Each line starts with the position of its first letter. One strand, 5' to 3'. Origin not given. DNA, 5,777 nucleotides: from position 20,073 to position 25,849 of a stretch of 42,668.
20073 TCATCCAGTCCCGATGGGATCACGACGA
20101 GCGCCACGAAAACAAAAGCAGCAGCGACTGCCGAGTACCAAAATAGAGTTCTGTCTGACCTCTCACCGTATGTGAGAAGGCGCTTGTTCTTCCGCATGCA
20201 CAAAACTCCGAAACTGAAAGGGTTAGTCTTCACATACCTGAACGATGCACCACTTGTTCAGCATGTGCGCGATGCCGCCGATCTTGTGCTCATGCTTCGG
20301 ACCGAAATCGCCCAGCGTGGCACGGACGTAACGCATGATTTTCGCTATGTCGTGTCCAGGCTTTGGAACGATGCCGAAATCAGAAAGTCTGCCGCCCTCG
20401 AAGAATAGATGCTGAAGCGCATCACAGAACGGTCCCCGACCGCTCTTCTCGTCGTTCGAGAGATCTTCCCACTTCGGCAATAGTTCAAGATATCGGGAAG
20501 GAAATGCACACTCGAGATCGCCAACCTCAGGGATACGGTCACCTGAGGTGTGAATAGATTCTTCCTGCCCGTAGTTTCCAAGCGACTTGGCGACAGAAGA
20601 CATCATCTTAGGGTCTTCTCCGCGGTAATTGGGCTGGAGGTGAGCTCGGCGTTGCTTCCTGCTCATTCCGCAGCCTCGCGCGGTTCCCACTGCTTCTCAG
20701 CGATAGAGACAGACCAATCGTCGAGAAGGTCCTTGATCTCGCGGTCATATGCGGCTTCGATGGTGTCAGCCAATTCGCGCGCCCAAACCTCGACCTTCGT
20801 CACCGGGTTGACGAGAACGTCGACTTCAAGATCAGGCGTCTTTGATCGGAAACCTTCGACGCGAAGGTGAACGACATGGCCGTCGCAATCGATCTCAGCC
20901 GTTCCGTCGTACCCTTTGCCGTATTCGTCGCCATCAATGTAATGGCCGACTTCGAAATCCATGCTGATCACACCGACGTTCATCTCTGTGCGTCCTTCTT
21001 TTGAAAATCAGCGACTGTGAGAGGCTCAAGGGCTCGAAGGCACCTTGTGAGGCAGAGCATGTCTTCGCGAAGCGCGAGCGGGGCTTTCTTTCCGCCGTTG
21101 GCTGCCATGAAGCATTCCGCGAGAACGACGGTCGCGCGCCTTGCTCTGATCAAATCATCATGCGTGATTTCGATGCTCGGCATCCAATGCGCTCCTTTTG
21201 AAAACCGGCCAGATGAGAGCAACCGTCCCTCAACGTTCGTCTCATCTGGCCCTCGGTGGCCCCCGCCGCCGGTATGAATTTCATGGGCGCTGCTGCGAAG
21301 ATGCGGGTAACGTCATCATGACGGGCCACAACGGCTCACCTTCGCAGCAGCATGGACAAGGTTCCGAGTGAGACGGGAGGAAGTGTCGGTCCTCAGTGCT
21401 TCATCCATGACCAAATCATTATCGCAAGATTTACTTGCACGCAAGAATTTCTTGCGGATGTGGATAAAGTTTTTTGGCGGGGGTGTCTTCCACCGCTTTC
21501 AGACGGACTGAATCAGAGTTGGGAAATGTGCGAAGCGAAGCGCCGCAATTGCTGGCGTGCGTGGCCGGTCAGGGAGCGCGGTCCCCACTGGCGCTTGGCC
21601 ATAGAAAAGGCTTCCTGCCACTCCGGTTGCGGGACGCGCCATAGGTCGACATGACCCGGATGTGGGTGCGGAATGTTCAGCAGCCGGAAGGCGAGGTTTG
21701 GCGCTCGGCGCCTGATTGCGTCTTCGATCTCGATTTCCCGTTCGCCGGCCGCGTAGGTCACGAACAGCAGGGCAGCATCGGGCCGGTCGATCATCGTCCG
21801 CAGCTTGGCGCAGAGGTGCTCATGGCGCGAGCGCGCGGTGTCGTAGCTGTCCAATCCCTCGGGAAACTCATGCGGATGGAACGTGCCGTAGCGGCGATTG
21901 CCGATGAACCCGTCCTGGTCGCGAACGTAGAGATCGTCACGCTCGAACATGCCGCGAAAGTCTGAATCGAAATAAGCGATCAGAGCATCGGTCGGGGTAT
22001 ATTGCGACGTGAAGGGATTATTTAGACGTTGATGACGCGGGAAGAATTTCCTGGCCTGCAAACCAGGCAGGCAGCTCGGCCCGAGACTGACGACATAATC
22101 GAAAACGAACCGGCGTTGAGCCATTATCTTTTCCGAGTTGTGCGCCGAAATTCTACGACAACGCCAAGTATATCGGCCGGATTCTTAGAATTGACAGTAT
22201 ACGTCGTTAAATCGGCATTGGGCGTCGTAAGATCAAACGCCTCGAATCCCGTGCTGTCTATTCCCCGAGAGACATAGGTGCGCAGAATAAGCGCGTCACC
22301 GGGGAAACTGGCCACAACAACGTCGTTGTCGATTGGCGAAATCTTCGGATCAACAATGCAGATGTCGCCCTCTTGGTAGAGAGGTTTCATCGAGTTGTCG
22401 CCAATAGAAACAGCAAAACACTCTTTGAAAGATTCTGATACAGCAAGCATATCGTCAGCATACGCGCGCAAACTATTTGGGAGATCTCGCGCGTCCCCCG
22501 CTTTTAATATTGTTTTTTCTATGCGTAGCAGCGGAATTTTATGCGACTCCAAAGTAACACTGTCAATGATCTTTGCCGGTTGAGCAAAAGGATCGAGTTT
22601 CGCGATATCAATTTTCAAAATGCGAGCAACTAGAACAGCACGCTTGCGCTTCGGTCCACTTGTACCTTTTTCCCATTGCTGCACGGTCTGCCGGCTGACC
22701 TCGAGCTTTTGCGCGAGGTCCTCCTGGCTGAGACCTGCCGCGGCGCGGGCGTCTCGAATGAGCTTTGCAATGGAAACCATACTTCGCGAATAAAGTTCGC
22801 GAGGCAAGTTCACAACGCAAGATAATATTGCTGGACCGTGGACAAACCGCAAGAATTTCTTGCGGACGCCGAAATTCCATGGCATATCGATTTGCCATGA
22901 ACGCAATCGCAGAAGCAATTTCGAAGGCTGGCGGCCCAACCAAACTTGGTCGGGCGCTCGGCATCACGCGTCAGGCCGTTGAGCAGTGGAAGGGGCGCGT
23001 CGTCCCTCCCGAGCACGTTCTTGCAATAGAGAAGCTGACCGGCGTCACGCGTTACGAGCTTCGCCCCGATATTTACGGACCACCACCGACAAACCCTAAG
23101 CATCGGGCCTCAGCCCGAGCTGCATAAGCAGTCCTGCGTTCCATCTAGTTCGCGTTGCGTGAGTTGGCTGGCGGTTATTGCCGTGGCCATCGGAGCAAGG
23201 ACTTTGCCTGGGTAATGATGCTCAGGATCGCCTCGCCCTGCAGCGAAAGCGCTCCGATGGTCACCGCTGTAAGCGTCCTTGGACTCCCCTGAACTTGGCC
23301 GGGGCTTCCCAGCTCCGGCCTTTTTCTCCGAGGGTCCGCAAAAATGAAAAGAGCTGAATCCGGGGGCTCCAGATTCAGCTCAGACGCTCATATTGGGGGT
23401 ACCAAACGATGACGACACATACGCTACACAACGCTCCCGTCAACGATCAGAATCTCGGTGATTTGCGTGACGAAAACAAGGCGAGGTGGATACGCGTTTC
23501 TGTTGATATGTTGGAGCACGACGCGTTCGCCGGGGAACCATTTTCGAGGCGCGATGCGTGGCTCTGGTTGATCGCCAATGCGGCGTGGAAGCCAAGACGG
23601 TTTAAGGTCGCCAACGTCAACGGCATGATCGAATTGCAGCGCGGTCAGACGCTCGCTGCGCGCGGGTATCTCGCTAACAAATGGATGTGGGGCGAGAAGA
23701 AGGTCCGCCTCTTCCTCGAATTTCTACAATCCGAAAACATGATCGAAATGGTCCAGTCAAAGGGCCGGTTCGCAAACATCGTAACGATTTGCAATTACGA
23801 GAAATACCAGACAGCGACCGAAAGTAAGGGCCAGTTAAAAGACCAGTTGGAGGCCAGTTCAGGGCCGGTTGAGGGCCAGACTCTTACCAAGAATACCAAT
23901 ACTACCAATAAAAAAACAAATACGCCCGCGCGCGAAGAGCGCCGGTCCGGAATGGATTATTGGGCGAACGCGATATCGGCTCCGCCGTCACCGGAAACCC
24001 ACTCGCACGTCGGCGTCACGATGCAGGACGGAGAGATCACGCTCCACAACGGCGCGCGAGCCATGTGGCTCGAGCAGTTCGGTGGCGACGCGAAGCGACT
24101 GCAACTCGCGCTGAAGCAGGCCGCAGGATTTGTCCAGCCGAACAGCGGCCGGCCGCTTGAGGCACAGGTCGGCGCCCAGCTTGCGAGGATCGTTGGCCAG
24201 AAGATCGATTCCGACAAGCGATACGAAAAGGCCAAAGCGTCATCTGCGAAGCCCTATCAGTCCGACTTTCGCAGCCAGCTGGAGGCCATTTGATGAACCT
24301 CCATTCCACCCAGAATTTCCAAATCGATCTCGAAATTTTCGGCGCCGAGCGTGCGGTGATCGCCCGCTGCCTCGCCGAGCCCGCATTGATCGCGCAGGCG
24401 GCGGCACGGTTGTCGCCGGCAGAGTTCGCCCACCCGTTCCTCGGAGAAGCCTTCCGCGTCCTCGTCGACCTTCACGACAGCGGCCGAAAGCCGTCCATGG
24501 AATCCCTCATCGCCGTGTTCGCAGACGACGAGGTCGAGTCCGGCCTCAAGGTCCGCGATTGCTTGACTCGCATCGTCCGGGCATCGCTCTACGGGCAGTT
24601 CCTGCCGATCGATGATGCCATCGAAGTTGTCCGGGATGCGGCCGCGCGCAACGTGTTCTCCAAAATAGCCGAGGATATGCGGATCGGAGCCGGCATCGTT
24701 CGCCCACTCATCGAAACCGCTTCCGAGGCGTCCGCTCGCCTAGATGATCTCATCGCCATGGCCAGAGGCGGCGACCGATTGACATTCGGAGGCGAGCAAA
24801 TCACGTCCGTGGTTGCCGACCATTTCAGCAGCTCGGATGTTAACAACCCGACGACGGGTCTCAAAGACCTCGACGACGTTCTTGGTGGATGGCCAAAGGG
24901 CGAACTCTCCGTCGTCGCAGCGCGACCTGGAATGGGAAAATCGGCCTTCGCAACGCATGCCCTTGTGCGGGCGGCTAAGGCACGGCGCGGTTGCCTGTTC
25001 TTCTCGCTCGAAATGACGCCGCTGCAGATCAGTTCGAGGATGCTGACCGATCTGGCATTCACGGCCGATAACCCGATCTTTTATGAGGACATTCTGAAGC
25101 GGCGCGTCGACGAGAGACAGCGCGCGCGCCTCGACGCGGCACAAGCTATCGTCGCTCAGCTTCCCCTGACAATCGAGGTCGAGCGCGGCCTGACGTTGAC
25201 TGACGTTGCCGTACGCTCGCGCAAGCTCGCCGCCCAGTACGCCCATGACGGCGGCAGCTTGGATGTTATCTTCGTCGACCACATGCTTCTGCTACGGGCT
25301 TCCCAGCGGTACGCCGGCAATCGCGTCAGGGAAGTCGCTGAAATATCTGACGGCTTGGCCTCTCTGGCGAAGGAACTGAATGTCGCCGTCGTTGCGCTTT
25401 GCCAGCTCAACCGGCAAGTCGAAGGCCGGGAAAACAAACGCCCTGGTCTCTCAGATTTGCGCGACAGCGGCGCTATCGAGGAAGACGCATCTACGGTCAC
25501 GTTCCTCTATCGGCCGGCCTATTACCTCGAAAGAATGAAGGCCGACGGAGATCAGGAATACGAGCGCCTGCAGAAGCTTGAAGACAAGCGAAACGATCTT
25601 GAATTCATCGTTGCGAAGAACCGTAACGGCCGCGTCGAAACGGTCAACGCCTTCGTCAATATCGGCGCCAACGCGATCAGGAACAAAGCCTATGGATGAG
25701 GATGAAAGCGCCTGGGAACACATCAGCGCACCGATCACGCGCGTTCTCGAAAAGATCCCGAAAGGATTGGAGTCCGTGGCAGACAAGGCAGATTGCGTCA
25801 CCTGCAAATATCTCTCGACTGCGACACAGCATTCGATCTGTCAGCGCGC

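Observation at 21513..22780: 203-aa gene translationally coupled to the CI-like repressor, in the lambda rexAB-equivalent slot; possible papain-like peptidase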

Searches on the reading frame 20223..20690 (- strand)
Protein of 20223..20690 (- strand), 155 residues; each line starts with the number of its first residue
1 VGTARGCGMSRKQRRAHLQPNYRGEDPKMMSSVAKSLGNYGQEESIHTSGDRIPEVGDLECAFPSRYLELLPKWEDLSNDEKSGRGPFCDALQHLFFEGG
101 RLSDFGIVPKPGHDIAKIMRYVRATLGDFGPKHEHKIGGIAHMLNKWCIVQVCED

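Call 18: search_protein_families(library=phrogs, proteins=[window:20223-20690:-], max_evalue=0.001)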
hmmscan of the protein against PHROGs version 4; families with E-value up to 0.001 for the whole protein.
window:20223-20690:- (155 aa): 1 family
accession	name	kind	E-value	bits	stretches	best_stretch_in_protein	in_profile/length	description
phrog_36680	-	unknown function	3.4e-11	44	1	56-151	8-103/116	-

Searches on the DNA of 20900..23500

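Call 77: search_rna_families(source=window, start=20900, end=23500, threshold=evalue, max_evalue=1)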
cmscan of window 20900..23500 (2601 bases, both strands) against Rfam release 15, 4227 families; matches with E-value up to 1: 2.
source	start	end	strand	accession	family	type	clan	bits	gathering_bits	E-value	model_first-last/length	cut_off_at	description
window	23268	23335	+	RF00519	suhB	Gene; sRNA;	CL00108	22.5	41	0.11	1-77/77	no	Makes More Granules Regulator RNA (mmgR)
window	23254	23327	+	RF02651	SorY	Gene; sRNA;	-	22.3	111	0.14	1-83/83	no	Singlet oxygen resistance RNA Y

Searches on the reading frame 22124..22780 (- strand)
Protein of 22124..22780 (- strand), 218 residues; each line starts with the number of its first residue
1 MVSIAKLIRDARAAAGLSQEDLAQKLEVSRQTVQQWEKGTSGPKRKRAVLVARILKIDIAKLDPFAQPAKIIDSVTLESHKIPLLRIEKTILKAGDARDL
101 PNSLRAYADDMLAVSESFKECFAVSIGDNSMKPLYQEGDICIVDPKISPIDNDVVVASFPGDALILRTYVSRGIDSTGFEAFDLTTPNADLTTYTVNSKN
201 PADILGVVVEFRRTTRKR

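Call 3: search_protein_families(library=pfam, proteins=[window:22124-22780:-], max_evalue=1)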
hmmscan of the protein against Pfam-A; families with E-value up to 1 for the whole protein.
window:22124-22780:- (218 aa): 21 families
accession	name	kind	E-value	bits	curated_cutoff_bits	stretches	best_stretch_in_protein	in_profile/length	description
PF01381.28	HTH_3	-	2.1e-14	53.7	23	1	8-62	1-55/55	Helix-turn-helix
PF00717.28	Peptidase_S24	-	1.9e-10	40.9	23.3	1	116-209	30-116/116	Peptidase S24-like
PF13560.12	HTH_31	-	1.1e-09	38.9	27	1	6-61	4-60/64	Helix-turn-helix domain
PF12844.13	HTH_19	-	5.9e-06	26.5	30.2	1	6-59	2-55/64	Helix-turn-helix domain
PF13384.12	HTH_23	-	0.0001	22.4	24.6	1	12-38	15-39/50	Homeodomain-like domain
PF13518.12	HTH_28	-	0.00019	21.9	25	1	12-38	8-34/52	Helix-turn-helix domain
PF13413.12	HTH_25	-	0.0003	21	24.6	1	8-39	2-33/62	Helix-turn-helix domain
PF08279.18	HTH_11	-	0.00043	20.5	25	1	17-35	16-34/55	HTH domain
PF13443.12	HTH_26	-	0.003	18.2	22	1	12-60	6-55/63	Cro/C1-type HTH DNA-binding domain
PF15943.11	YdaS_toxin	-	0.0031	17.7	30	1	14-41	7-33/65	Bacterial toxin YdaS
PF07022.19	Phage_CI_repr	-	0.0038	18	22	1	14-62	9-57/65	Bacteriophage CI repressor helix-turn-helix domain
PF04545.22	Sigma70_r4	-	0.011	15.7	24.1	1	15-38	19-42/50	Sigma-70, region 4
PF08281.18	Sigma70_r4_2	-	0.014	15.5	25.7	1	14-36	24-46/54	Sigma-70, region 4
PF20432.4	Xre-like-HTH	-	0.019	15.7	25.8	1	5-36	12-42/63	Antitoxin Xre-like helix-turn-helix domain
PF12802.13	MarR_2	-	0.031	14.9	27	1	14-35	18-39/61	MarR family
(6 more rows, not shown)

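Call 4: search_protein_families(library=phrogs, proteins=[window:22124-22780:-], max_evalue=1)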
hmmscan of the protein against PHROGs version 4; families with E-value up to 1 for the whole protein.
window:22124-22780:- (218 aa): 63 families (the best 25 are shown)
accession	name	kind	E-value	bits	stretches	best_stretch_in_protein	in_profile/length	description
phrog_4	-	transcription regulation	1.2e-24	88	1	3-216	136-340/400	transcriptional repressor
phrog_3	-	transcription regulation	5.4e-12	47.2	1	2-71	87-154/430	transcriptional repressor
phrog_8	-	transcription regulation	1.1e-11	45.8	1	1-60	74-133/346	transcriptional regulator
phrog_2967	-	transcription regulation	6.5e-11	43.2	1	3-74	10-81/225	transcriptional regulator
phrog_2439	-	transcription regulation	2.6e-10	40.7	1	6-59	10-63/367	transcriptional regulator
phrog_2104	-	unknown function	1.3e-09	39.2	1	7-54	43-90/103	-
phrog_2328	-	transcription regulation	1.5e-08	35.5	1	8-59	20-71/128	transcriptional repressor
phrog_4836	-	transcription regulation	2.7e-08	34.6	1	4-60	76-132/194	CII-like regulator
phrog_638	-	transcription regulation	1.2e-07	32.6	1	1-60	1-61/145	transcriptional regulator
phrog_811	-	DNA, RNA and nucleotide metabolism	1.4e-07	32.1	1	119-217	46-137/140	UmuD-like protein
phrog_1373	-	transcription regulation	1.5e-07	32.6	1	4-59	64-119/166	transcriptional regulator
phrog_5823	-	transcription regulation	3.6e-07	30.7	1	2-62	5-66/404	transcriptional regulator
phrog_7950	-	transcription regulation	2.1e-06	28.7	1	11-47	15-50/68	transcriptional repressor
phrog_955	-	DNA, RNA and nucleotide metabolism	2.6e-06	28.2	1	6-40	27-61/142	HTH DNA binding protein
phrog_686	-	DNA, RNA and nucleotide metabolism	6.3e-06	27.4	1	4-36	37-68/76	HTH DNA binding protein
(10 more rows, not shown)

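Call 5: search_protein_families(library=padloc, proteins=[window:22124-22780:-], max_evalue=1)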
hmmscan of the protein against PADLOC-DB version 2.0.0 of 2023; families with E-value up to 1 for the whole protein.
window:22124-22780:- (218 aa): 18 families
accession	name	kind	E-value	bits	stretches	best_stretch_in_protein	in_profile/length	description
PDLC03952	RmrA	-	1.9e-08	31.6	1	6-57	25-76/395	-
PDLC03947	RmrA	-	3.2e-08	30.8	1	5-57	13-65/383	-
PDLC02926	HTH_VI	-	4.4e-07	28.1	1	4-65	2-63/92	-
PDLC03951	RmrA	-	9.3e-07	26.1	1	8-58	13-63/400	-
PDLC03949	RmrA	-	1.9e-06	25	1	8-58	7-57/363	-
PDLC03945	RmrA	-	3.1e-06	24.6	1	8-59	7-58/394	-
PDLC03944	RmrA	-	6.4e-06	23.5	1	8-56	11-59/384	-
PDLC03954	RmrA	-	1.4e-05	22.2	1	8-59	15-66/380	-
PDLC04142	capH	-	3.6e-05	22.8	1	4-60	7-60/103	capH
PDLC03956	RmrA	-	6.4e-05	20.2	1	8-57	13-63/399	-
PDLC03943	RmrA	-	7.4e-05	20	1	9-58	8-57/370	-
PDLC03948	RmrA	-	0.00015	18.7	1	8-57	13-62/397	-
PDLC03955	RmrA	-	0.0033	14.7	1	11-53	28-70/371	-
PDLC04133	mad1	-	0.0047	15.2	1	17-38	6-27/60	mads_1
PDLC04760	PDC-M64C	-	0.0056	15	1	2-40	25-63/93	-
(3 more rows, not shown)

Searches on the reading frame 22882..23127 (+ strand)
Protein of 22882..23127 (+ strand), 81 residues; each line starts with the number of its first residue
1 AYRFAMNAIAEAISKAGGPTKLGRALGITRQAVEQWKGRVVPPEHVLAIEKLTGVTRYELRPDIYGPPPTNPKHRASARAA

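Call 3: search_protein_families(library=pfam, proteins=[window:22882-23127:+], max_evalue=1)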
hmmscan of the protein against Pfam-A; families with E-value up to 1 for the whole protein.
window:22882-23127:+ (81 aa): 4 families
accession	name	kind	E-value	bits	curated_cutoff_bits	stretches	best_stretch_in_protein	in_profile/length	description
PF15943.11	YdaS_toxin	-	2.6e-22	78.9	30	1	9-68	1-64/65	Bacterial toxin YdaS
PF14549.12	P22_Cro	-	7.8e-10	38.8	30.2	1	10-54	3-46/60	DNA-binding transcriptional regulator Cro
PF23125.1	Xre-MbcA-ParS_M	-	0.023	14.8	27.8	1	18-39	3-24/51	Antitoxin Xre/MbcA/ParS-like, middle domain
PF13518.12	HTH_28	-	0.12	13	25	1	22-39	18-35/52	Helix-turn-helix domain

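Call 4: search_protein_families(library=phrogs, proteins=[window:22882-23127:+], max_evalue=1)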
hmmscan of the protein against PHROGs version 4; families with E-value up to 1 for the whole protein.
window:22882-23127:+ (81 aa): 11 families
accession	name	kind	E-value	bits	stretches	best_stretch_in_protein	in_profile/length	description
phrog_35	-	transcription regulation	2.9e-21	77.4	1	6-79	75-153/181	transcriptional repressor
phrog_409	-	transcription regulation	1.3e-09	39.7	1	9-54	17-62/127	transcriptional regulator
phrog_25161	-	unknown function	8.1e-08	33.5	1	6-68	5-71/163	-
phrog_8008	-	DNA, RNA and nucleotide metabolism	7.5e-06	26.6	1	10-42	8-40/66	DNA binding protein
phrog_8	-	transcription regulation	0.014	15.8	1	21-59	94-134/346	transcriptional regulator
phrog_686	-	DNA, RNA and nucleotide metabolism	0.022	16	1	19-36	51-68/76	HTH DNA binding protein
phrog_2328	-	transcription regulation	0.041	14.7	1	21-79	33-92/128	transcriptional repressor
phrog_7061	-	DNA, RNA and nucleotide metabolism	0.046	15.3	1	9-39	37-67/70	HTH DNA binding protein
phrog_2856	-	transcription regulation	0.046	14.3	1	12-39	55-82/165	transcriptional regulator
phrog_268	-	unknown function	0.28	12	1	3-52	42-92/119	-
phrog_33710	-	unknown function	0.32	10.9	1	28-64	147-184/340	-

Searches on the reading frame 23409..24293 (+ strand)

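Call 18: search_protein_families(library=phrogs, proteins=[window:23409-24293:+], max_evalue=0.001)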
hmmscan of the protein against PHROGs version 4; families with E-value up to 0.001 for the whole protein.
window:23409-24293:+ (294 aa): 7 families
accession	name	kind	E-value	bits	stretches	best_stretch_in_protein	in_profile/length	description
phrog_35955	-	unknown function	1.4e-21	78.2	1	29-169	6-142/285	-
phrog_2514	-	DNA, RNA and nucleotide metabolism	2.2e-16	61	1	27-178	5-153/270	DnaD-like helicase loader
phrog_186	-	DNA, RNA and nucleotide metabolism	8e-14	53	1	13-194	8-186/308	DnaD-like helicase loader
phrog_27581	-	unknown function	1.5e-09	38.9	1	24-169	25-177/216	-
phrog_7498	-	DNA, RNA and nucleotide metabolism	2.6e-06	27.8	1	52-171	31-140/296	DnaD-like helicase loader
phrog_17768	-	DNA, RNA and nucleotide metabolism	3.5e-05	24.2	1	66-136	33-105/353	replication initiation protein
phrog_428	-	DNA, RNA and nucleotide metabolism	0.0003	21.1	1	82-171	127-220/455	replication initiation protein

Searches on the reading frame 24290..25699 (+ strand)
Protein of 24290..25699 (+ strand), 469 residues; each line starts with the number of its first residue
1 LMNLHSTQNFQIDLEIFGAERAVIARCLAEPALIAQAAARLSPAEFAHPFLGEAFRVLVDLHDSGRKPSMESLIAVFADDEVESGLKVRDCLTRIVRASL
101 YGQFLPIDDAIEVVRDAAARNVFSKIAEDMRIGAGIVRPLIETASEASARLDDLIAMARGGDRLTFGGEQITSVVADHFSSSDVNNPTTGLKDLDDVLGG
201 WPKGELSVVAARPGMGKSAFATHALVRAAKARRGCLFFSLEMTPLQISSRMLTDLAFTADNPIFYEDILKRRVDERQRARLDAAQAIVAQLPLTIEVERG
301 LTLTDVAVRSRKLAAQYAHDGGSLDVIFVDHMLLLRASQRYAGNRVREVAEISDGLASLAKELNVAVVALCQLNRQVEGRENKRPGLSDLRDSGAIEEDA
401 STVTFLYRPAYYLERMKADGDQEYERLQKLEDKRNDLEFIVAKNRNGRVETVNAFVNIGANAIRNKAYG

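Call 18: search_protein_families(library=phrogs, proteins=[window:24290-25699:+], max_evalue=0.001)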
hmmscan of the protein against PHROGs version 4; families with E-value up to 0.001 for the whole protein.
window:24290-25699:+ (469 aa): 7 families
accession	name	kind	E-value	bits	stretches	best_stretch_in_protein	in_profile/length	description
phrog_19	-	DNA, RNA and nucleotide metabolism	4.5e-74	251.4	1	6-460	150-575/621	DnaB-like replicative helicase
phrog_243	-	DNA, RNA and nucleotide metabolism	1.9e-38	133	1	180-450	12-247/273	DnaB-like replicative helicase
phrog_11530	-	unknown function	2.1e-30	106.9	1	293-453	6-145/184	-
phrog_239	-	DNA, RNA and nucleotide metabolism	1e-25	91.9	1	188-451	342-581/801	DNA primase/helicase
phrog_19347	-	unknown function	9.7e-09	36.5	1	390-453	1-66/79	-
phrog_8337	-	DNA, RNA and nucleotide metabolism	7.3e-07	29.9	1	173-260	36-123/273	DNA repair protein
phrog_97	-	other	9.3e-05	22.8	1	197-243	65-114/506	UvsX-like recombinase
